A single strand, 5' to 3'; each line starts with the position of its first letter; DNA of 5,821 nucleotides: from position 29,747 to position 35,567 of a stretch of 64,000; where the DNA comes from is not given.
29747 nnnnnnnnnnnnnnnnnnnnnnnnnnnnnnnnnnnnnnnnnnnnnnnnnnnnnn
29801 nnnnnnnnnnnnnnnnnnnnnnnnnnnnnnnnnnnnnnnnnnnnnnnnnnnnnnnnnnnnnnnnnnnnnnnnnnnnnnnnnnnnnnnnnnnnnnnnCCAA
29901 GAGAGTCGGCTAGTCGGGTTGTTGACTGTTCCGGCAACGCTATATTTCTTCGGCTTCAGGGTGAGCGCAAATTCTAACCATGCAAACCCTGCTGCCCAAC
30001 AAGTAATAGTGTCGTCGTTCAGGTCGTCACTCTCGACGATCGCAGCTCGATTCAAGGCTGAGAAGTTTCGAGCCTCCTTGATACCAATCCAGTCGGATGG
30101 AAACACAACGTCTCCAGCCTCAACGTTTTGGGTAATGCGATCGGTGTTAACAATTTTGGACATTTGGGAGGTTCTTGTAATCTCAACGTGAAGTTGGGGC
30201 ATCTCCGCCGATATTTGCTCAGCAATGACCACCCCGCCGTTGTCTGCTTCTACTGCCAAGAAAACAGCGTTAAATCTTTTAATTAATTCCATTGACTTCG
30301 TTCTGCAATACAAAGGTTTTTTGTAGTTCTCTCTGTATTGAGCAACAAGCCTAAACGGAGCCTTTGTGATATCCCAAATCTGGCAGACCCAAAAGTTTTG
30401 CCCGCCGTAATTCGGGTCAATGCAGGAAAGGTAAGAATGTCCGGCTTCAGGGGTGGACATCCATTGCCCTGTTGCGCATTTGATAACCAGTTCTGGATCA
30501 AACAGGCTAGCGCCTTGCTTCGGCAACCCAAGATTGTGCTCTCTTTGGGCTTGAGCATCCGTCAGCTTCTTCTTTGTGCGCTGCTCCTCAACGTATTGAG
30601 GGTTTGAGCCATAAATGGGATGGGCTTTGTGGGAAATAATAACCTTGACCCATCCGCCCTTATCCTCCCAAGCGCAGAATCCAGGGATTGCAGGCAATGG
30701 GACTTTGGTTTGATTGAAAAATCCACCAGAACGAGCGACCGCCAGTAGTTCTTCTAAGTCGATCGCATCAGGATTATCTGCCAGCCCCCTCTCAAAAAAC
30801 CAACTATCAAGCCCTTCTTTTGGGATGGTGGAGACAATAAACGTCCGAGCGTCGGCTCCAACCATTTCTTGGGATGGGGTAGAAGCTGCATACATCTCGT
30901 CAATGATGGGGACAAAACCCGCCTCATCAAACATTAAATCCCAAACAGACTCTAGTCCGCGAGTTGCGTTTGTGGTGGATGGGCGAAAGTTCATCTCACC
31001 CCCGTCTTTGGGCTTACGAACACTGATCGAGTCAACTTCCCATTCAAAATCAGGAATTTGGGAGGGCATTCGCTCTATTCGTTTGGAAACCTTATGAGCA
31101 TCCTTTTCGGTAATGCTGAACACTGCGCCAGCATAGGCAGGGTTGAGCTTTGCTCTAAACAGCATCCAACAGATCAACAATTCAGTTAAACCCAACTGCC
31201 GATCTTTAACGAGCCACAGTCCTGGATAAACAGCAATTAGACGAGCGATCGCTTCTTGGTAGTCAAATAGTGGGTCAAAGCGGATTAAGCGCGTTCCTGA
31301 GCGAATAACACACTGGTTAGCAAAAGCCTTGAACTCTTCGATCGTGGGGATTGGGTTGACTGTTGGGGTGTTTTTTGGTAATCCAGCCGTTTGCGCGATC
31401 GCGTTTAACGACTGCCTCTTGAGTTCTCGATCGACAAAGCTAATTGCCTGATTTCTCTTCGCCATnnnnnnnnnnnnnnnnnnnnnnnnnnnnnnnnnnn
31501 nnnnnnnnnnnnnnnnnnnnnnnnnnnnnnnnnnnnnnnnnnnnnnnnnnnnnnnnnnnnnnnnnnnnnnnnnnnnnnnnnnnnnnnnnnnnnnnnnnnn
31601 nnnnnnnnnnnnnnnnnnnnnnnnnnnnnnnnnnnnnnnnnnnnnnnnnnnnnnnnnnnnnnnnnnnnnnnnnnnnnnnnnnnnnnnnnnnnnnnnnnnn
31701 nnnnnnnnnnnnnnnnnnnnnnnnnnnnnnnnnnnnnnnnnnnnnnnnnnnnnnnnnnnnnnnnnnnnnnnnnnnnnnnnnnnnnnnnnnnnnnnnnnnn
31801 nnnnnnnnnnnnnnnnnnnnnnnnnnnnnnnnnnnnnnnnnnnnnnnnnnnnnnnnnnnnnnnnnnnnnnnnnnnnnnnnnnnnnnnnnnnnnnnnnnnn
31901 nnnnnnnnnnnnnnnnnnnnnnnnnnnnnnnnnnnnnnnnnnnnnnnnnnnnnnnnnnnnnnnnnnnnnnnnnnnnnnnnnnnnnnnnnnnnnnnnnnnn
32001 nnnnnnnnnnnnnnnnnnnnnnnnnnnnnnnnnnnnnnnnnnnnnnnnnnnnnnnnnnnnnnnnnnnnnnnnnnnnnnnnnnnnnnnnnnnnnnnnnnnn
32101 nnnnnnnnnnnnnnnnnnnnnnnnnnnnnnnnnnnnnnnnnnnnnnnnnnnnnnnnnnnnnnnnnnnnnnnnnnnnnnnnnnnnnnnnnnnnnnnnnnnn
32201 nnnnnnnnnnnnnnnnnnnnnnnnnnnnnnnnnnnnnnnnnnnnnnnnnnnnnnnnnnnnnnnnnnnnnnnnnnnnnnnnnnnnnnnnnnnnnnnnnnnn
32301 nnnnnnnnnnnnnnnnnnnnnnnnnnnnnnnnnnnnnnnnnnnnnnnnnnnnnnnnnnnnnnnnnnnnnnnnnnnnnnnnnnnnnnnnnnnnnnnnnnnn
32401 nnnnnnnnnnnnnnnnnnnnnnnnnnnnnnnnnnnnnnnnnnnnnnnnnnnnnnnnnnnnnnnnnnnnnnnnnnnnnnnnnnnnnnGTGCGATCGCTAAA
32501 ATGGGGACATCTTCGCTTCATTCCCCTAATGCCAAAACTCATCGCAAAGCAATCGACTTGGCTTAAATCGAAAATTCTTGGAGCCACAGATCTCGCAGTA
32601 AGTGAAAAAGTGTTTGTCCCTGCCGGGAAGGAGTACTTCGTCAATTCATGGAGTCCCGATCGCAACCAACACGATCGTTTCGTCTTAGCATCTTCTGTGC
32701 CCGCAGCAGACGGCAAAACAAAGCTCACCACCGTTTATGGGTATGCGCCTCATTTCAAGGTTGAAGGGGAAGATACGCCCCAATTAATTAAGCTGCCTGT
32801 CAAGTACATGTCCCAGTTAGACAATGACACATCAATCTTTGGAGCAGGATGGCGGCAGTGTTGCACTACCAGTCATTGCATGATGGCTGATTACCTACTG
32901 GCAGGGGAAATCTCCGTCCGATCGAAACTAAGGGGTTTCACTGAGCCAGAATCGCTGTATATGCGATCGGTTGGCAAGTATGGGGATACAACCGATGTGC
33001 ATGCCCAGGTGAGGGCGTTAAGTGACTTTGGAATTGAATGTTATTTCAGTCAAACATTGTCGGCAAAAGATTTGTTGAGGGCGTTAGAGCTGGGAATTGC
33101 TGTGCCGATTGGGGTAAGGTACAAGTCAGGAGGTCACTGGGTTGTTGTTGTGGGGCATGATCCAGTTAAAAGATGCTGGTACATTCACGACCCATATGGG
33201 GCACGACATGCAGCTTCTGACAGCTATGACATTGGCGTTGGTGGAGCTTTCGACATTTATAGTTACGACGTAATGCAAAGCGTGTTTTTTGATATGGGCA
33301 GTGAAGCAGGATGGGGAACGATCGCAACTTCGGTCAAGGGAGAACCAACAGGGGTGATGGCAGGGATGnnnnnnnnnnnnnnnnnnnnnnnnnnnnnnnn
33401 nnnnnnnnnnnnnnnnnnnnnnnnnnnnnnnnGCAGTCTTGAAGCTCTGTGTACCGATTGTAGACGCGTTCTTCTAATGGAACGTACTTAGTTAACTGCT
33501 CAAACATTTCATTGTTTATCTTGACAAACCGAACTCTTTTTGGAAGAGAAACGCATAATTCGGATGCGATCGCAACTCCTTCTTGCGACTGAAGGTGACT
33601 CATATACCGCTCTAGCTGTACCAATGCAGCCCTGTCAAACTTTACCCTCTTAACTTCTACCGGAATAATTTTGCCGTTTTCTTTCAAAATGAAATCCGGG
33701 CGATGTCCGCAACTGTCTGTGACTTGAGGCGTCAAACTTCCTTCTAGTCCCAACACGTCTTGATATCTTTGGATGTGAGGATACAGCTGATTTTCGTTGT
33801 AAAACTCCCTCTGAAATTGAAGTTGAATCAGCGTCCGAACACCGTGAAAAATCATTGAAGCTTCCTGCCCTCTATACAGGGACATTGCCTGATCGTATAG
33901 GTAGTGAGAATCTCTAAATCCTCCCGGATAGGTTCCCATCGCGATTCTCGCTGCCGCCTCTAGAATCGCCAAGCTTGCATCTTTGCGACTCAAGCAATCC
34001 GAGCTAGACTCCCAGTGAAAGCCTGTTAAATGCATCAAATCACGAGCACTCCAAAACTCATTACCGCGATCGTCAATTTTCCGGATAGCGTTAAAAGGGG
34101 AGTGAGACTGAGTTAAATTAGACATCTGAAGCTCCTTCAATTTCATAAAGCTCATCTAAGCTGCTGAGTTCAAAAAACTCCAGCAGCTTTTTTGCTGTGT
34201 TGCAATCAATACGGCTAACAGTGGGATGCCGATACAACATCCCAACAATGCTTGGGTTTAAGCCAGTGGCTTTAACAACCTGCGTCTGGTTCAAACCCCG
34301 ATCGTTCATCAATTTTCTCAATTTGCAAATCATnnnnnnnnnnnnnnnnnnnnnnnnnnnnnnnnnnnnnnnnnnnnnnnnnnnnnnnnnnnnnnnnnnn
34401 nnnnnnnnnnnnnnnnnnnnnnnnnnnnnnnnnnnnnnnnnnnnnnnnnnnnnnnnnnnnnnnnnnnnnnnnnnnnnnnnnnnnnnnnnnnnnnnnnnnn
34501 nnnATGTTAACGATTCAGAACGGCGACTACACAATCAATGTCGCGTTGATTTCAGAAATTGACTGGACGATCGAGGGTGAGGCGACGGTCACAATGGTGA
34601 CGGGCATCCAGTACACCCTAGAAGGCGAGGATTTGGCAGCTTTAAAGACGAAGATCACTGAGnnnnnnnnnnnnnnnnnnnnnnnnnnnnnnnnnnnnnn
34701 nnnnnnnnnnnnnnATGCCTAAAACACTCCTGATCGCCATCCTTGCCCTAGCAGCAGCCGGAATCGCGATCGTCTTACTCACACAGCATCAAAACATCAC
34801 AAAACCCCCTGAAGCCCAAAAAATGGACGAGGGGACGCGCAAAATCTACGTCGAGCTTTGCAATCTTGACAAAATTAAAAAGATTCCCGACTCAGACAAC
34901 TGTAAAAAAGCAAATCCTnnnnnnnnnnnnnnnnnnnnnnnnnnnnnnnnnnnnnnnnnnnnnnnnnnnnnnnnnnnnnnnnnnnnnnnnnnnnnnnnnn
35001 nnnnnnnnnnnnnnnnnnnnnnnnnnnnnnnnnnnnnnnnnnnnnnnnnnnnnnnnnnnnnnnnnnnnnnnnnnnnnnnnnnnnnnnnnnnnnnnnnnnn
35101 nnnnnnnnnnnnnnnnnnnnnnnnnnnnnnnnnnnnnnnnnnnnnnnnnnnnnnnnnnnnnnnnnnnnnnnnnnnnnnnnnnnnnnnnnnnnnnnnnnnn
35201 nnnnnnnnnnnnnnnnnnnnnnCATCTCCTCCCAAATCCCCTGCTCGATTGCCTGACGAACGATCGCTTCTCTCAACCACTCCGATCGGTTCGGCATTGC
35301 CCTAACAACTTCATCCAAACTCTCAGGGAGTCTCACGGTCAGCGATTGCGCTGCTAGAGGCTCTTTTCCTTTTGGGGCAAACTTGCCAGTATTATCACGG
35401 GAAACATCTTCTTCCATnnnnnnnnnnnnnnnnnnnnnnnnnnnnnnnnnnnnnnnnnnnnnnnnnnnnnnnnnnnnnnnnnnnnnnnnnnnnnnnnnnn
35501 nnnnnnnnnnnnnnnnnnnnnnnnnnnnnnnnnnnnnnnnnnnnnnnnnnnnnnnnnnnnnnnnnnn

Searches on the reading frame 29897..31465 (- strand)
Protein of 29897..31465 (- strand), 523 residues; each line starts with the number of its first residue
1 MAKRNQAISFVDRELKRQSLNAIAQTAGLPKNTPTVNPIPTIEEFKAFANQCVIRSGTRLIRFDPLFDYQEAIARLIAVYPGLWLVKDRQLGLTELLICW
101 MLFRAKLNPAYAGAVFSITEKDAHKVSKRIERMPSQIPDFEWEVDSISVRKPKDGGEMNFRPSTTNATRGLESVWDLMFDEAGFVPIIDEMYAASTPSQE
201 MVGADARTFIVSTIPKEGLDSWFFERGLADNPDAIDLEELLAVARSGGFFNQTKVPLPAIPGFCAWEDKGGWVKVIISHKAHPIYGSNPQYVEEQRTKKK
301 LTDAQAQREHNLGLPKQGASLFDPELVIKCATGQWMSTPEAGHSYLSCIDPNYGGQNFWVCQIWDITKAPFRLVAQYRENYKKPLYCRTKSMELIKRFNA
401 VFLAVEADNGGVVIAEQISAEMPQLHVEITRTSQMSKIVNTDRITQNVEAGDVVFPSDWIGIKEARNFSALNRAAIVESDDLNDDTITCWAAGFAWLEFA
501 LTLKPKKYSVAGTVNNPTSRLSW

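Call 6: search_protein_families(library=phrogs, proteins=[window:29897-31465:-], max_evalue=0.00001)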
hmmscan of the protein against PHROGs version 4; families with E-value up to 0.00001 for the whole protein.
window:29897-31465:- (523 aa): 1 family
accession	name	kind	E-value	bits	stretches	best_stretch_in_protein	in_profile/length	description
phrog_2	-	head and packaging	2.5e-13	50.7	1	30-496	227-589/807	terminase large subunit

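Call 7: search_protein_families(library=pfam, proteins=[window:29897-31465:-], max_evalue=0.001)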
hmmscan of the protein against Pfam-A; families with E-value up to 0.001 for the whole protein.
window:29897-31465:- (523 aa): 1 family
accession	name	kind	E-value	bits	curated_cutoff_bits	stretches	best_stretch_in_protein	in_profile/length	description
PF17289.8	Terminase_6C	-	3.2e-06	27.6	22.6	1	350-461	4-118/155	Terminase RNaseH-like domain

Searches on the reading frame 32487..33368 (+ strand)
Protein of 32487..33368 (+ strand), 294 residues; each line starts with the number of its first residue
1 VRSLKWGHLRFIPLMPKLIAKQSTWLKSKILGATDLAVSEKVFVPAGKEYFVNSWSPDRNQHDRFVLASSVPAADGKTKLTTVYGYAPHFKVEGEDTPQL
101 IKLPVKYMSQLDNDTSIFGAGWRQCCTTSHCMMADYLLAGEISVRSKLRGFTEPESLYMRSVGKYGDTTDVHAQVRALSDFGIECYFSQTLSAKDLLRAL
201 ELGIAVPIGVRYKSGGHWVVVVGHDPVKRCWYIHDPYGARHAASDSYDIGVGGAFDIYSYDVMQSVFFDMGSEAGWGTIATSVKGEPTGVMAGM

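Call 8: search_protein_families(library=pfam, proteins=[window:32487-33368:+], max_evalue=0.01)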
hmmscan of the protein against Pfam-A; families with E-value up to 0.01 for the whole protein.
window:32487-33368:+ (294 aa): 1 family
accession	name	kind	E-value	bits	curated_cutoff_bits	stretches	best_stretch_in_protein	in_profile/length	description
PF13529.12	Peptidase_C39_2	-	2.5e-06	28.6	24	1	103-237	1-143/143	Peptidase_C39 like family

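Call 9: search_protein_families(library=phrogs, proteins=[window:32487-33368:+], max_evalue=0.001)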
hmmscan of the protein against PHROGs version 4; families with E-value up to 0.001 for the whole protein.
window:32487-33368:+ (294 aa): 4 families
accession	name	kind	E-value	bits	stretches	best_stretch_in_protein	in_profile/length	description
phrog_10051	-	lysis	8.6e-27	95.4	1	40-279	218-452/455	endolysin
phrog_29753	-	unknown function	5.3e-18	66.3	1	103-269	8-173/374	-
phrog_3617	-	unknown function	2.2e-16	61.1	1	95-279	55-231/405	-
phrog_10075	-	unknown function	0.00092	18.3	0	103-241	557-684/1205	-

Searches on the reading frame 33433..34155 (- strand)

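Call 8: search_protein_families(library=pfam, proteins=[window:33433-34155:-], max_evalue=0.01)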
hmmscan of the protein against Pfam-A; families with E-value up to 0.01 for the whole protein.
window:33433-34155:- (241 aa): 1 family
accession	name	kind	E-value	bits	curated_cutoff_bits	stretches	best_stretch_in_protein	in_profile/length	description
PF01930.23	Cas_Cas4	-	1.3e-05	25.8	22.7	1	151-224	54-127/160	Domain of unknown function DUF83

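Call 9: search_protein_families(library=phrogs, proteins=[window:33433-34155:-], max_evalue=0.001)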
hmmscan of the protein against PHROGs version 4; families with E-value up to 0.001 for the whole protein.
window:33433-34155:- (241 aa): 2 families
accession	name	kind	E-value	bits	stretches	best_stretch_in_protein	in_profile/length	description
phrog_18738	-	unknown function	1.3e-06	29.4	1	152-214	92-151/168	-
phrog_25037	-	unknown function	1.2e-05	26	1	152-201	99-148/167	-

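Call 94: search_protein_families(library=padloc, proteins=[window:33433-34155:-], max_evalue=0.001)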
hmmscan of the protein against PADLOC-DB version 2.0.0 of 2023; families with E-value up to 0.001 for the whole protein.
window:33433-34155:- (241 aa): 7 families
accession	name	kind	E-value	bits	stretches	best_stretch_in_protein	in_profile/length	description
PDLC04919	PDC-S13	-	7.9e-07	26.6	1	13-62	5-55/281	-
PDLC01611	Cas4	-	2e-06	26.2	1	149-225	53-126/158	"CAS-I,CAS-II,CAS-III,CAS-IV,CAS-V,CAS-VI; acquisition_associated"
PDLC00943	Cas4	-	1.5e-05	23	1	152-225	71-147/180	CRISPR-associated protein Cas4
PDLC04871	PDC-S05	-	6e-05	20.1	1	12-46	5-39/468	-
PDLC00944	Cas4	-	7.5e-05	21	1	152-225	69-146/177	Cas4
PDLC01447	Cas4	-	9e-05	21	1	152-225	57-127/161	"CAS-I,CAS-II,CAS-III,CAS-IV,CAS-V,CAS-VI; acquisition_associated"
PDLC01250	Cas4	-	0.00034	18.9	1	152-225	65-138/168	"CAS-I,CAS-II,CAS-III,CAS-IV,CAS-V,CAS-VI; acquisition_associated"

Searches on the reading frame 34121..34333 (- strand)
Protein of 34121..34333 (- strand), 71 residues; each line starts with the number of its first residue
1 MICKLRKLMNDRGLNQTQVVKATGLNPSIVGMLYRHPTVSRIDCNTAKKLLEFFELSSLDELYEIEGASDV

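Call 8: search_protein_families(library=pfam, proteins=[window:34121-34333:-], max_evalue=0.01)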
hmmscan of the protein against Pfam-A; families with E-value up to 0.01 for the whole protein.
window:34121-34333:- (71 aa): 1 family
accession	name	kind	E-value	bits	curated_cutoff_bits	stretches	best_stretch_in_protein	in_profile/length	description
PF13443.12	HTH_26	-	1.9e-07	31.7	22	1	4-66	1-61/63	Cro/C1-type HTH DNA-binding domain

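Call 9: search_protein_families(library=phrogs, proteins=[window:34121-34333:-], max_evalue=0.001)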
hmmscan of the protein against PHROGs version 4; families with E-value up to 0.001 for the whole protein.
window:34121-34333:- (71 aa): 1 family
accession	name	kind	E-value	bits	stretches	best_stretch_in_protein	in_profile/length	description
phrog_38620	-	transcription regulation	5.9e-05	24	1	3-65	4-65/174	transcriptional regulator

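Call 94: search_protein_families(library=padloc, proteins=[window:34121-34333:-], max_evalue=0.001)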
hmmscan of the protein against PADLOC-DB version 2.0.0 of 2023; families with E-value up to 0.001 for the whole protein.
window:34121-34333:- (71 aa): 0 families

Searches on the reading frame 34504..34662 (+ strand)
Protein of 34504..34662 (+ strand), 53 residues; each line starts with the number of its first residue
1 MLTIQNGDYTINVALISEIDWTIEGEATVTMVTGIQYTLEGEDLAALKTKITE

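Call 38: search_protein_families(library=pfam, proteins=[window:34504-34662:+], max_evalue=1)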
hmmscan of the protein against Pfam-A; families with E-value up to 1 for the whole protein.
window:34504-34662:+ (53 aa): 1 family
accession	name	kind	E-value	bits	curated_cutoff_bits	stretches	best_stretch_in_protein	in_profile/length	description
PF18682.6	PilA4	-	0.11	13.4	26.8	0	5-27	57-79/83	Pilin A4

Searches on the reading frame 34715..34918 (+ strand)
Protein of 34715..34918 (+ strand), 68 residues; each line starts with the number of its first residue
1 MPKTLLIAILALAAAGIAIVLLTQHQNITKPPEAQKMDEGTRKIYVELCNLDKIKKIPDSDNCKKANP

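Call 38: search_protein_families(library=pfam, proteins=[window:34715-34918:+], max_evalue=1)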
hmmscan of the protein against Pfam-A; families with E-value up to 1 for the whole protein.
window:34715-34918:+ (68 aa): 3 families
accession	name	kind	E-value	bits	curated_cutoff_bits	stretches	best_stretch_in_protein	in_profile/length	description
PF15145.11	DUF4577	-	0.021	15.2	27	1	5-58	68-113/128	Domain of unknown function (DUF4577)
PF07790.16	Pilin_N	-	0.068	14.5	25.2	1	5-47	11-57/78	Archaeal Type IV pilin, N-terminal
PF10907.13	DUF2749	-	0.11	12.9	25.5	1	2-44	3-49/72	Protein of unknown function (DUF2749)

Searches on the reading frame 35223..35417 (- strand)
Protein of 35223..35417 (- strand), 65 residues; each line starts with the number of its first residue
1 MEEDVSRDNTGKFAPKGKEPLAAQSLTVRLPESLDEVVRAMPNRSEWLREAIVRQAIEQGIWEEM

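Call 8: search_protein_families(library=pfam, proteins=[window:35223-35417:-], max_evalue=0.01)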
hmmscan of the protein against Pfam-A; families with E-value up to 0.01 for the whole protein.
window:35223-35417:- (65 aa): 0 families

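Call 9: search_protein_families(library=phrogs, proteins=[window:35223-35417:-], max_evalue=0.001)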
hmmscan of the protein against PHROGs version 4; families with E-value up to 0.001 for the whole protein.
window:35223-35417:- (65 aa): 0 families

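Call 38: search_protein_families(library=pfam, proteins=[window:35223-35417:-], max_evalue=1)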
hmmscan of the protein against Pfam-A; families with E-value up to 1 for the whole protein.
window:35223-35417:- (65 aa): 1 family
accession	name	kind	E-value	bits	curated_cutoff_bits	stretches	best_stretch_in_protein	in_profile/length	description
PF01402.27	RHH_1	-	0.016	15.6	20.5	1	26-59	2-35/39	Ribbon-helix-helix protein, copG family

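Call 94: search_protein_families(library=padloc, proteins=[window:35223-35417:-], max_evalue=0.001)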
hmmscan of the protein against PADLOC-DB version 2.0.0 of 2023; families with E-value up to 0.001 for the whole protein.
window:35223-35417:- (65 aa): 0 families
